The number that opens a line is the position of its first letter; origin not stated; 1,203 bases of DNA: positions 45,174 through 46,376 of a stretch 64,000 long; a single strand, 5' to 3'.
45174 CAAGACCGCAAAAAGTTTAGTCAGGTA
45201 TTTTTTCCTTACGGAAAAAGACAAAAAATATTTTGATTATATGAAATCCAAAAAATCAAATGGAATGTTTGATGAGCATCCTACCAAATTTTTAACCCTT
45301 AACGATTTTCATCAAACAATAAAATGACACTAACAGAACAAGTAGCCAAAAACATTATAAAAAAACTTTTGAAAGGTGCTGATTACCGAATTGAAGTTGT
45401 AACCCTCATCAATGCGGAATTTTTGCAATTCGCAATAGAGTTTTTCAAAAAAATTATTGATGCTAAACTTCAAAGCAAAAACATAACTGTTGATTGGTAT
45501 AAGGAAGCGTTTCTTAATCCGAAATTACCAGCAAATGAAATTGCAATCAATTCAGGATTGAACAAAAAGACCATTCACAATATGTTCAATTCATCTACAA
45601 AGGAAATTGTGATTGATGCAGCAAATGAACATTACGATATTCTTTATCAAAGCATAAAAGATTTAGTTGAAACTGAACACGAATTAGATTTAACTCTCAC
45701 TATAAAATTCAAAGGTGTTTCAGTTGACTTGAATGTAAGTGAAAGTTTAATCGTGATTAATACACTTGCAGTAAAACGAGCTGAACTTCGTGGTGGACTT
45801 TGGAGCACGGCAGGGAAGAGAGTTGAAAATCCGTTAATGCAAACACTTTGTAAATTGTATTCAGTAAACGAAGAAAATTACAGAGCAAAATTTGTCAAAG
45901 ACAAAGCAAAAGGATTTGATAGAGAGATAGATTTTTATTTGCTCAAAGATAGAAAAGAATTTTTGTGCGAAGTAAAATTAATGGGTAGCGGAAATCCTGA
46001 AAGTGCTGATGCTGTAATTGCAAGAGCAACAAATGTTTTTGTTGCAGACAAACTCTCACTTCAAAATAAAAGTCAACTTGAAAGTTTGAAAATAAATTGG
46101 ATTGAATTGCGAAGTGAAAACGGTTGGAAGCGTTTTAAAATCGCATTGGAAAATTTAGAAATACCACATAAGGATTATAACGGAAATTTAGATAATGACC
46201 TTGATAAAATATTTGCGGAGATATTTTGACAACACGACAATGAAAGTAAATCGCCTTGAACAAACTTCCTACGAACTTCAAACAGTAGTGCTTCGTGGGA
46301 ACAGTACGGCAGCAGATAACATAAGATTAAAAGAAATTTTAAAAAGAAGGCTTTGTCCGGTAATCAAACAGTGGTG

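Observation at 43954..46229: HEAT-repeat-fused amino-methyltransferase with an overlapping PD-(D/E)xK-like gene: atypical RM-like or candidate novel system in an AT-rich island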

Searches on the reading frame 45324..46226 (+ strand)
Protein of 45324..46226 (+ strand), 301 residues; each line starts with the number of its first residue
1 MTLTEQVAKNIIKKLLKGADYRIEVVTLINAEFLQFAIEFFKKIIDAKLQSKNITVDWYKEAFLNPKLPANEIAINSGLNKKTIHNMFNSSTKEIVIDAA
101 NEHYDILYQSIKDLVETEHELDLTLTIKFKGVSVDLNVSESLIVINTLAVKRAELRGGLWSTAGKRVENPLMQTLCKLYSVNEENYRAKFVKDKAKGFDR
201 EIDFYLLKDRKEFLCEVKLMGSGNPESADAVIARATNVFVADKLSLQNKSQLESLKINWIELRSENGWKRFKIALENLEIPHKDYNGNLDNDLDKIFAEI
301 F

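Call 3: search_protein_families(library=pfam, proteins=[window:45324-46226:+], max_evalue=1)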
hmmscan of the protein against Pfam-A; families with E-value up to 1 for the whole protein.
window:45324-46226:+ (301 aa): 1 family
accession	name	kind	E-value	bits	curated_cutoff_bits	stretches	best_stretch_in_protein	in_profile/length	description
PF09516.16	RE_CfrBI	-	1.6e-24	87.1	25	1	8-245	4-253/257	CfrBI restriction endonuclease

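Call 4: search_protein_families(library=ncbifam, proteins=[window:45324-46226:+], max_evalue=1)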
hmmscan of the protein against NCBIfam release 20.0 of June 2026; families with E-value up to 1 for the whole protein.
window:45324-46226:+ (301 aa): 0 families

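Call 5: search_protein_families(library=padloc, proteins=[window:45324-46226:+], max_evalue=1)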
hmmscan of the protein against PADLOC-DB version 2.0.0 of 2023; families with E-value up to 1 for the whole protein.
window:45324-46226:+ (301 aa): 1 family
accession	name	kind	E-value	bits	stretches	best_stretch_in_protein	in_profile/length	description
PDLC03496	REase_II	-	7.2e-106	352.2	1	1-298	1-306/311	Type II restriction enzyme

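Call 8: search_solved_structures(query=window:45324-46226:+, max_evalue=10)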
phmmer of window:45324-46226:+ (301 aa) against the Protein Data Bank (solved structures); distinct sequences matched with E-value up to 10: 9.
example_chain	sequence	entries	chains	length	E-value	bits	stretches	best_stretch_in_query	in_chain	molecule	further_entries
8k4d_A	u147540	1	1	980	0.088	15.3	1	72-135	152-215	Cohesin subunit SA-2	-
4pju_A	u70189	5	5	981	0.088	15.3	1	72-135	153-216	Cohesin subunit SA-2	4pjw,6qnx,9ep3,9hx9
4pk7_A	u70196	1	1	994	0.09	15.3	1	72-135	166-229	Cohesin subunit SA-2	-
9j0a_A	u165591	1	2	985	0.099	15.2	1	72-135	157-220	Cohesin subunit SA-2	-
7zjs_A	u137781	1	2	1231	0.13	14.8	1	72-135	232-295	Cohesin subunit SA-2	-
9hms_A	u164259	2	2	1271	0.14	14.7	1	72-135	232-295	Cohesin subunit SA-2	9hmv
5qst_C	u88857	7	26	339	0.17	14.4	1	72-135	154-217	Cohesin subunit SA-1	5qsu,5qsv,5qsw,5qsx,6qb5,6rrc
7w1m_D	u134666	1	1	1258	0.51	12.8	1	72-135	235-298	Cohesin subunit SA-1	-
6wg3_D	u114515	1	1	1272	0.52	12.8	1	72-135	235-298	Cohesin subunit SA-1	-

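Call 12: find_homologous_proteins(query=window:45324-46226:+, max_evalue=0.001)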
Query window:45324-46226:+ (301 aa): 4210 proteins with E <= 0.001 among 5879 candidates; the best 120 are listed.
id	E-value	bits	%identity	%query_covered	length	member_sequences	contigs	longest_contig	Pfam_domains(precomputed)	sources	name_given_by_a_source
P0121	3.3e-191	652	100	100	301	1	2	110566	PF09516.17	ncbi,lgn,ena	-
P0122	2.4e-184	629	95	100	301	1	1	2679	PF09516.17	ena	-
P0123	4.5e-184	628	95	100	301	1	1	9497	PF09516.17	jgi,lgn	-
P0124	4.7e-184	628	95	100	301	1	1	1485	PF09516.17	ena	-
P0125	1.2e-183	627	95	100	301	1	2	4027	PF09516.17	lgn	-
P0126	2.4e-183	626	95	100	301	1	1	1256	PF09516.17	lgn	-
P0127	2.3e-182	623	94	100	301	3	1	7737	PF09516.17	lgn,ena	-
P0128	2.1e-180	616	93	100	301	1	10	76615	PF09516.17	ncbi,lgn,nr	ncbi:MAG: CfrBI family restriction endonuclease [Bacteroidetes bacterium]|nr:CfrBI family restrictio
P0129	3.6e-171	586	88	100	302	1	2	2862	PF09516.17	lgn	-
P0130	6.8e-171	585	88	100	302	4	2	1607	PF09516.17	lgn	-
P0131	2.4e-170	583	89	100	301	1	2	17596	PF09516.17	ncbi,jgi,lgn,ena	ncbi:MAG: CfrBI family restriction endonuclease [Bacteroidales bacterium]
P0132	3.3e-170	583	88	100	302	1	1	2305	PF09516.17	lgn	-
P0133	1.3e-169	581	89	100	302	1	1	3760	PF09516.17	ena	-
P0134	2.4e-168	577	88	100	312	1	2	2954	PF09516.17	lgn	-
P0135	3.2e-168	576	88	100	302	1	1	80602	PF09516.17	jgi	jgi:hypothetical protein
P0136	4.8e-168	576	87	100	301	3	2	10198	PF09516.17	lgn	-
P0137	1.8e-167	574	88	100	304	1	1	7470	PF09516.17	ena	-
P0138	2.7e-167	573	88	100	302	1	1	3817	PF09516.17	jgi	jgi:DNA-dependent RNA polymerase auxiliary subunit epsilon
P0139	3.6e-167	573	86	100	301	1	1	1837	PF09516.17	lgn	-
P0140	7.4e-167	572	89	95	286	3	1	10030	PF09516.17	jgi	-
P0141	1.7e-166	571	87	100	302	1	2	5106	PF09516.17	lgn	-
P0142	2.2e-166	570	86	100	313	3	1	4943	PF09516.17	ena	-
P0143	2.9e-166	570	87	100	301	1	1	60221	PF09516.17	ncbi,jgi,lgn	ncbi:MAG: CfrBI family restriction endonuclease [Bacteroidales bacterium]|jgi:hypothetical protein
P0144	3.9e-166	569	87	100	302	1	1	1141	PF09516.17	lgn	-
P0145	4.0e-166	569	87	100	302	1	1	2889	PF09516.17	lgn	-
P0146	9.2e-166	568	87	100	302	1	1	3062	PF09516.17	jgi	-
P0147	9.6e-166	568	87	100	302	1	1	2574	PF09516.17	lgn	-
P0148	1.0e-165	568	86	100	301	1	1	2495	PF09516.17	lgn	-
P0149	1.9e-165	567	85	100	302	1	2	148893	PF09516.17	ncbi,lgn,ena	-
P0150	2.6e-165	567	85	100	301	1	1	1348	PF09516.17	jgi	jgi:DNA-dependent RNA polymerase auxiliary subunit epsilon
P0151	3.9e-165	566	86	100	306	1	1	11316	PF09516.17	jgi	jgi:hypothetical protein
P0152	4.3e-165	566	86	100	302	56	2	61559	PF09516.17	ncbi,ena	-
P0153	4.6e-165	566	85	100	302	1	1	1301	PF09516.17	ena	-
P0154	4.9e-165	566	87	100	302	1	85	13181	PF09516.17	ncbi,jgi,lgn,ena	-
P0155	5.4e-165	566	86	100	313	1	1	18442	PF09516.17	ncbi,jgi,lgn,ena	ncbi:MAG: CfrBI family restriction endonuclease [Melioribacteraceae bacterium]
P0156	7.3e-165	565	85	100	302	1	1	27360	PF09516.17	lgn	-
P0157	9.4e-165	565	86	100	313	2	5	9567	PF09516.17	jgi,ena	-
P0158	9.4e-165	565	86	100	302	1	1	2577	PF09516.17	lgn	-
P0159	9.6e-165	565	86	100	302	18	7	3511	PF09516.17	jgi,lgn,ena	-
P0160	1.1e-164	565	85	100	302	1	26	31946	PF09516.17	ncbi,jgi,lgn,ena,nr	ncbi:MAG: hypothetical protein PWQ65_1248 [Bacteroidota bacterium]|jgi:hypothetical protein|nr:restr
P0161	1.2e-164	564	86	100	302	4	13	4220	PF09516.17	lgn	-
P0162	1.2e-164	564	86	100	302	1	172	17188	PF09516.17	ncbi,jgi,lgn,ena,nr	ncbi:MAG: CfrBI family restriction endonuclease [Bacteroidetes bacterium]|nr:CfrBI family restrictio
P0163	2.4e-164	563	86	100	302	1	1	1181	PF09516.17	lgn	-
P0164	3.0e-164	563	85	100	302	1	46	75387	PF09516.17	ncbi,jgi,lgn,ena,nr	ncbi:MAG: hypothetical protein PWQ81_1230 [Bacteroidota bacterium]|jgi:hypothetical protein|nr:restr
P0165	3.0e-164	563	85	100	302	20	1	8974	PF09516.17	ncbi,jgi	jgi:hypothetical protein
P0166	4.0e-164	563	85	100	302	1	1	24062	PF09516.17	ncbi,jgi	jgi:hypothetical protein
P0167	4.2e-164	563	86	100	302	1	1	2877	PF09516.17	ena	-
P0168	5.1e-164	562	85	100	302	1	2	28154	PF09516.17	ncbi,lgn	ncbi:MAG: CfrBI family restriction endonuclease [Bacteroidota bacterium]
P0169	5.7e-164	562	86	100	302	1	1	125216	PF09516.17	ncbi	-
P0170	5.7e-164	562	84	100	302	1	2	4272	PF09516.17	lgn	-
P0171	6.7e-164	562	86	100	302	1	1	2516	PF09516.17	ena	-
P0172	9.5e-164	562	86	100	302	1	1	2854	PF09516.17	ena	-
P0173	1.0e-163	561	84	100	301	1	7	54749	PF09516.17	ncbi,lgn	-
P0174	1.8e-163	561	83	100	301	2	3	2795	PF09516.17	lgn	-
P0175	2.2e-163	560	85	100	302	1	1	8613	PF09516.17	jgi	-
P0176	2.2e-163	560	85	100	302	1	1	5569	PF09516.17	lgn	-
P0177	7.3e-163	559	86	100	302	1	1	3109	PF09516.17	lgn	-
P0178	9.0e-163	558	84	100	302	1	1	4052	PF09516.17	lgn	-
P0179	9.2e-163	558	84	100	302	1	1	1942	PF09516.17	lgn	-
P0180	1.1e-162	558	84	100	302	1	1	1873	PF09516.17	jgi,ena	-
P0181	1.3e-162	558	84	100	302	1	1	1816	PF09516.17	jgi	jgi:hypothetical protein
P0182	3.1e-162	557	83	100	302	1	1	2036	PF09516.17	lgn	-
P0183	3.1e-162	557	83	100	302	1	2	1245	PF09516.17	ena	-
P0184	4.5e-162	556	83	100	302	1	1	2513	PF09516.17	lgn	-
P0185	4.6e-162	556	83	100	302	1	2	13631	PF09516.17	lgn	-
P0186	5.2e-162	556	84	100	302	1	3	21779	PF09516.17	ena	-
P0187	6.9e-162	555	85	100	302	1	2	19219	PF09516.17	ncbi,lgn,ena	-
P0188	7.7e-162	555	83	100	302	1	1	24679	PF09516.17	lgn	-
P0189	8.6e-162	555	83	100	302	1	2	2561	PF09516.17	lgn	-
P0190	9.1e-162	555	93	89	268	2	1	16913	PF09516.17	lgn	-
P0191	1.0e-161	555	85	100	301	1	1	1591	PF09516.17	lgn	-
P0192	1.1e-161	555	84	100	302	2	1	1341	PF09516.17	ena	-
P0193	1.1e-161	555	84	100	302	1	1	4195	PF09516.17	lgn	-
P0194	1.4e-161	554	83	100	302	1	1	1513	PF09516.17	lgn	-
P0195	1.8e-161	554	84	100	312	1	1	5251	PF09516.17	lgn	-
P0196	2.0e-161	554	83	100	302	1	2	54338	PF09516.17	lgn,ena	-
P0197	2.5e-161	554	84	100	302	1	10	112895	PF09516.17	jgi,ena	jgi:hypothetical protein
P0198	2.8e-161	553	85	100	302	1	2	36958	PF09516.17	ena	-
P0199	3.4e-161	553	83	100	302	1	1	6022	PF09516.17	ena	-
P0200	4.8e-161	553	83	100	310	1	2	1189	PF09516.17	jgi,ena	-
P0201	6.9e-161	552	84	100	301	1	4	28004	PF09516.17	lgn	-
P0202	7.4e-161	552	83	100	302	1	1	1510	PF09516.17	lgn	-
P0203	8.3e-161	552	85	100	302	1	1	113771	PF09516.17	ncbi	-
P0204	1.1e-160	551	83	100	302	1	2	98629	PF09516.17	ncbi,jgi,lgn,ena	jgi:hypothetical protein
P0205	2.6e-160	550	83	100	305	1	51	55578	PF09516.17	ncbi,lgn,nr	ncbi:MAG: CfrBI family restriction endonuclease [Bacteroidetes bacterium]|nr:CfrBI family restrictio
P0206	3.9e-160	550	83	100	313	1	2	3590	PF09516.17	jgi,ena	-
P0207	5.0e-160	549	83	100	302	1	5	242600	PF09516.17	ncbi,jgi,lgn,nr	ncbi:MAG: CfrBI family restriction endonuclease [Paludibacteraceae bacterium]|nr:CfrBI family restri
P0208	6.5e-160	549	83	100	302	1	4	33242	PF09516.17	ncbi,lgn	-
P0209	9.1e-160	548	83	100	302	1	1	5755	PF09516.17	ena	-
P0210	9.5e-160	548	87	96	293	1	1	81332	PF09516.17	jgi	jgi:hypothetical protein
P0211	1.2e-159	548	83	100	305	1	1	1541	PF09516.17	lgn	-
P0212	1.2e-159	548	84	100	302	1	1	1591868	PF09516.17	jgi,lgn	jgi:hypothetical protein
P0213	1.9e-159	547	84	100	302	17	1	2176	PF09516.17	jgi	-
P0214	2.2e-159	547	83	100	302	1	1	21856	PF09516.17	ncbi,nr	ncbi:MAG: CfrBI family restriction endonuclease [Paludibacteraceae bacterium]|nr:CfrBI family restri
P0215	2.3e-159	547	82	100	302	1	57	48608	PF09516.17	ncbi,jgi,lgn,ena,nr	ncbi:MAG: CfrBI family restriction endonuclease [Bacteroidales bacterium]|jgi:hypothetical protein|n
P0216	2.7e-159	547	84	100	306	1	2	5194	PF09516.17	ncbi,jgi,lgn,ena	-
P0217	2.9e-159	547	83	100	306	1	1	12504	PF09516.17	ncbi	-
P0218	3.0e-159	547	83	100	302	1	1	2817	PF09516.17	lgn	-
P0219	3.5e-159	547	83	100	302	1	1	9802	PF09516.17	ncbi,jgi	jgi:hypothetical protein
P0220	6.4e-159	546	82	100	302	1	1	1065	PF09516.17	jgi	jgi:hypothetical protein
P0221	7.2e-159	546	82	100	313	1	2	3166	PF09516.17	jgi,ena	-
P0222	8.1e-159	545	82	100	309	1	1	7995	PF09516.17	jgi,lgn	jgi:hypothetical protein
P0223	1.1e-158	545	82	100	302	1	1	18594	PF09516.17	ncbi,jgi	jgi:hypothetical protein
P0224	1.1e-158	545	82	100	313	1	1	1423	PF09516.17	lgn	-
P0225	2.7e-158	544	83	100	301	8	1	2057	PF09516.17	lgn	-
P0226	4.1e-158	543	82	100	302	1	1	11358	PF09516.17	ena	-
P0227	4.1e-158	543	82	100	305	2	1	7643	PF09516.17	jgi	-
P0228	4.3e-158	543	84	100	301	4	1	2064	PF09516.17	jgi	jgi:hypothetical protein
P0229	4.8e-158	543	82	100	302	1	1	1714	PF09516.17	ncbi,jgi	jgi:hypothetical protein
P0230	6.8e-158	542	82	100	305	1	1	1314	PF09516.17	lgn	-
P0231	1.5e-157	541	82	100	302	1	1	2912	PF09516.17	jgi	jgi:hypothetical protein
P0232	1.8e-157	541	81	100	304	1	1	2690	PF09516.17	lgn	-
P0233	1.9e-157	541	83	100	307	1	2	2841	PF09516.17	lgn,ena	-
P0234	2.6e-157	540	81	100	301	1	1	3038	PF09516.17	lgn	-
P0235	4.2e-157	540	82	100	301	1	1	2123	PF09516.17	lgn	-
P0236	6.4e-157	539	83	100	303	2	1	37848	PF09516.17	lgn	-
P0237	1.6e-156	538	81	100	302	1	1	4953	PF09516.17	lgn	-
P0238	1.9e-156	538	85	96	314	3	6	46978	PF09516.17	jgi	-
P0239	2.6e-156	537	80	100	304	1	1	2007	PF09516.17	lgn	-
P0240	6.9e-156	536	82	100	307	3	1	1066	PF09516.17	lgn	-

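Call 13: find_related_loci(query=window:45324-46226:+, collection=genome_contigs, flank=6000)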
Query window:45324-46226:+ (301 aa) in genome_contigs; peptide patterns used: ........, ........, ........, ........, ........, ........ (x = any residue, [..] = any of these).
225 stretches matched a pattern; 100 encode a relative of the query (tblastn E <= 1e-3); the best 80 are kept; 80 distinct loci.
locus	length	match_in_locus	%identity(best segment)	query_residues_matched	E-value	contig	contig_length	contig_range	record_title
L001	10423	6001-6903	95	1-301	0e+0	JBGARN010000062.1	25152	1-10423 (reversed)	MAG: Bacteroidia bacterium isolate MAG_MBR_H10.98 MBRH10-98_opera_contig_6833, whole genome shotgun sequence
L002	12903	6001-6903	93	1-301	0e+0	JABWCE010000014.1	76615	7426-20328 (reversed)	MAG: Bacteroidetes bacterium isolate MAG_48 scaffold_261, whole genome shotgun sequence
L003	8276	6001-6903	89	1-301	9e-180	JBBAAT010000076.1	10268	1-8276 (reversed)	MAG: Bacteroidales bacterium isolate SO_2017_GW3_49 scaffold_3219_c1_OW296A_2017, whole genome shotgun sequence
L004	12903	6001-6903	87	1-301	1e-177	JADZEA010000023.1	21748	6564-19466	MAG: bacterium isolate SJ803 c_000000078573, whole genome shotgun sequence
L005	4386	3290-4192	87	1-301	0e+0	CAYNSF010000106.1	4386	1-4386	MAG TPA_asm: uncultured Aureispira sp. isolate SRP344714_co1_14 genome assembly, contig: NODE_32997_length_4386_cov_15.5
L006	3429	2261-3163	88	1-301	0e+0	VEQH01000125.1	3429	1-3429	MAG: Flavobacteriales bacterium isolate ZLKRG09 NODE_38989_length_3429_cov_6.879770, whole genome shotgun sequence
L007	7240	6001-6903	86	1-301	2e-175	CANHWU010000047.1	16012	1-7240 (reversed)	MAG: Flavobacteriales bacterium isolate RE-4nov15-171 genome assembly, contig: RE-4nov15-C5182, whole genome shotgun seq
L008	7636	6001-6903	86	1-301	2e-175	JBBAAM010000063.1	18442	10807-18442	MAG: Melioribacteraceae bacterium isolate SO_2017_GW3_42 scaffold_1661_c1_OW296A_2017, whole genome shotgun sequence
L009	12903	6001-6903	85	1-301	6e-175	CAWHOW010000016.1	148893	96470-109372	MAG: uncultured Bacteroidetes bacterium isolate MFD04780.bin.1.106 genome assembly, contig: contig_15752, whole genome s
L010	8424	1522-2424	86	1-301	6e-175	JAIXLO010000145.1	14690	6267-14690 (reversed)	MAG: Chitinophagales bacterium isolate UW2SPNA023 two-stage_bin023_NODE_2599, whole genome shotgun sequence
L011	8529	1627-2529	86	1-301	7e-175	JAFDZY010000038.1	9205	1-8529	MAG: Bacteroidetes bacterium isolate SZAS AMP-78 CK_MAG-79__38__length-9205, whole genome shotgun sequence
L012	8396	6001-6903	85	1-301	1e-173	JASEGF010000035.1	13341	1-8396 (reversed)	MAG: Bacteroidales bacterium isolate Yes49-27 NODE_35_length_13341_cov_4.043279, whole genome shotgun sequence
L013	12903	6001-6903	86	1-301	8e-174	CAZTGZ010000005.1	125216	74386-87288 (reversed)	MAG TPA_asm: uncultured Chitinophagaceae bacterium isolate binchicken_co179_96 genome assembly, contig: NODE_664_length_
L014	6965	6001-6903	84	1-301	1e-172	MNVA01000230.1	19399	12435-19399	MAG: Ignavibacteria bacterium CG1_02_37_35 cg1_0.2_scaffold_6597_c, whole genome shotgun sequence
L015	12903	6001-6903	85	1-301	4e-172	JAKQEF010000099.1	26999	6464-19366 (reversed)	MAG: Bacteroidota bacterium isolate USDE_maxbin.088_sub k141_1173514, whole genome shotgun sequence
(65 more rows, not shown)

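Call 40: find_related_loci(query=window:45324-46226:+, collection=viral_contigs, flank=8000)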
Query window:45324-46226:+ (301 aa) in viral_contigs; peptide patterns used: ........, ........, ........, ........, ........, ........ (x = any residue, [..] = any of these).
17 stretches matched a pattern, but none encodes a relative of the query by tblastn (E <= 1e-3).

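Call 41: search_dna_similar(query=window:45324-46226:+, collection=plasmids, mode=protein, max_rows=25, max_evalue=0.001)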
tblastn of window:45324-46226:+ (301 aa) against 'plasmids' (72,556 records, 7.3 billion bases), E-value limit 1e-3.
No match.

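Call 53: predict_structure(alignment_id=A2)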
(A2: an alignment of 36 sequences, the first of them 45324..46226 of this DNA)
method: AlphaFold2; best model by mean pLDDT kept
length: 301 residues; sequences in the alignment: 36
mean_pLDDT: 59.4   pTM: 0.56
mean pLDDT of the five models: 59.4, 58.9, 58.5, 58.1, 47.6
residues with pLDDT >= 90: 64; 70-90: 54; 50-70: 43; < 50: 140
segments of 3 or more residues with pLDDT < 50: 1-3, 22-38, 68-163, 192-194, 196-200, 222-233
pLDDT, mean of each block of 10 residues (from residue 1): 62 82 37 46 54 60 54 32 31 28 37 41 30 25 21 27 61 95 90 47 84 83 43 70 80 88 89 97 93 93 84
secondary structure, 60 per line:
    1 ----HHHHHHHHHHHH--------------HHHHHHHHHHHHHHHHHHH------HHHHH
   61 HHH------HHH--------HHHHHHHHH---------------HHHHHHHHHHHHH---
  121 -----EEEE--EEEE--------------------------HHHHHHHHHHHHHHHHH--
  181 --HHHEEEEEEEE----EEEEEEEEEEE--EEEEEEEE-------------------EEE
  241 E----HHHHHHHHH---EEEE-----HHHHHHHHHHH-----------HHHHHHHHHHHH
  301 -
elements in order: H5-16 H31-49 H56-63 H81-89 H105-117 E126-129 E132-135 H162-178 E186-193 E198-208 E211-218 E238-241 H246-254 E258-261 H267-277 H289-300

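Call 57: fold_search(model_id=the predicted structure, library=pdb)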
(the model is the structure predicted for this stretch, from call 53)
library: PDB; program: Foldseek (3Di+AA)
matches with E <= 10: 554; with E <= 0.001: 0
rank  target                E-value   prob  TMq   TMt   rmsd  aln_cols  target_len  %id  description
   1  4f0p_C                9.3e-03  0.89  0.24  0.18   7.9       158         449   14  MspJI Restriction Endonuclease - P31 Form (released 2012-08-08)
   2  4f0p_A                3.1e-02  0.57  0.22  0.16   7.5       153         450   14  MspJI Restriction Endonuclease - P31 Form (released 2012-08-08)
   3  4f0p_B                3.1e-02  0.33  0.19  0.14  14.7       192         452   16  MspJI Restriction Endonuclease - P31 Form (released 2012-08-08)
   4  2fyw_C                4.3e-02  0.54  0.18  0.19  10.3       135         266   10  Crystal Structure of a Conserved Protein of Unknown Function from Streptococcus pneumoniae (released 2006-03-21)
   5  4f0q_D                5.4e-02  0.47  0.21  0.16   8.3       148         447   14  MspJI Restriction Endonuclease - P21 Form (released 2012-08-08)
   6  4iwg_A                8.3e-02  0.51  0.18  0.21   9.9       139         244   15  Crystal Structure of the Conserved Hypothetical Protein MJ0927 from Methanocaldococcus jannaschii (in C2221 form) (released 2014-01-29)
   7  2fyw_A                1.3e-01  0.35  0.17  0.19  10.2       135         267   10  Crystal Structure of a Conserved Protein of Unknown Function from Streptococcus pneumoniae (released 2006-03-21)
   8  3lnl_A                1.5e-01  0.21  0.14  0.14  14.2       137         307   14  Crystal structure of Staphylococcus aureus protein SA1388 (released 2010-03-16)
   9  6v72                  1.5e-01  0.20  0.13  0.15  11.0        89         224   11  Crystal Structure of Metallo Beta Lactamase from Erythrobacter litoralis (released 2019-12-25)
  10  3wsf_E                1.6e-01  0.30  0.18  0.21  11.9       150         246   14  Oxidized HcgD from Methanocaldococcus jannaschii with citrate (released 2014-08-27)
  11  2fok_A                1.6e-01  0.15  0.21  0.13  15.1       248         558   12  STRUCTURE OF RESTRICTION ENDONUCLEASE FOKI (released 1998-06-17)
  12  2nyd_A                2.0e-01  0.28  0.13  0.13  11.3        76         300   17  Crystal structure of Staphylococcus aureus hypothetical protein SA1388 (released 2007-01-09)
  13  3lnl_B                2.0e-01  0.20  0.13  0.12  12.7        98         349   16  Crystal structure of Staphylococcus aureus protein SA1388 (released 2010-03-16)
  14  6v3u_A                2.0e-01  0.18  0.12  0.15  11.5        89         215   11  Crystal Structure of the NDM_FIM-1 like Metallo-beta-Lactamase from Erythrobacter litoralis in the Mono-Zinc Form (released 2020-01-15)
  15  6v61                  2.1e-01  0.13  0.13  0.16  12.3       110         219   12  Crystal Structure of Metallo Beta Lactamase from Hirschia baltica in the Complex with the Inhibitor Captopril (released 2019-12-25)
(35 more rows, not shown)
